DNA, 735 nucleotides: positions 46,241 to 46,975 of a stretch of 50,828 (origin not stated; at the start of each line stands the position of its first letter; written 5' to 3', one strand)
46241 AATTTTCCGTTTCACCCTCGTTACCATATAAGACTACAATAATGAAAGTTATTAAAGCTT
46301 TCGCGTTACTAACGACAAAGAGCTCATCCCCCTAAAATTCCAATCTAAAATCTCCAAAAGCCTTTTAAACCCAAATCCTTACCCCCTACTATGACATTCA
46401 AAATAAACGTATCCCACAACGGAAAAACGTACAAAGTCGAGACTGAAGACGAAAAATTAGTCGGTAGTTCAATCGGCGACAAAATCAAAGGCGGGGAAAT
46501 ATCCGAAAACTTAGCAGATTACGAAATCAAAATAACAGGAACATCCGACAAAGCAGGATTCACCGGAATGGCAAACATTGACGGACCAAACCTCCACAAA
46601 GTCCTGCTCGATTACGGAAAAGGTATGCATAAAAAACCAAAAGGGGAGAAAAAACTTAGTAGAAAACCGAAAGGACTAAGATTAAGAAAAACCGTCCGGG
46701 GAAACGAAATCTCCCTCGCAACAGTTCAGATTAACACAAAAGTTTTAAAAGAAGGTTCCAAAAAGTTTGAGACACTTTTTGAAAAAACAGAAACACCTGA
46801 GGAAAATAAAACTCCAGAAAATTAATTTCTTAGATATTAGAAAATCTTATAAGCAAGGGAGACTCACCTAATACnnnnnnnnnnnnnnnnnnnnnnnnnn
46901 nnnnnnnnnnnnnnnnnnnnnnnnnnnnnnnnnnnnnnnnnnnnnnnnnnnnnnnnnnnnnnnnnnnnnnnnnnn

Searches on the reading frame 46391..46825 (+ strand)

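Call 9: search_protein_families(library=ncbifam, proteins=[window:46391-46825:+], max_evalue=0.01)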
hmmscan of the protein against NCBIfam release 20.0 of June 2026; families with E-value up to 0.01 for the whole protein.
window:46391-46825:+ (144 aa): 4 families
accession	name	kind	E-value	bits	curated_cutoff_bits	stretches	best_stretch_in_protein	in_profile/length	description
NF003294.0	PRK04290.1-3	equivalog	2.4e-30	105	135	1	1-137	2-131/133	30S ribosomal protein S6e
NF003293.0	PRK04290.1-2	equivalog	4.9e-18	65.5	176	1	2-120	3-119/148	30S ribosomal protein S6e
NF003292.0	PRK04290.1-1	equivalog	1.2e-17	64.4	253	1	12-120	116-215/216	30S ribosomal protein S6e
NF053858.1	RomY_Nterm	subfamily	0.0095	16.3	50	0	3-37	5-40/83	RomY N-terminal domain-containing regulatory protein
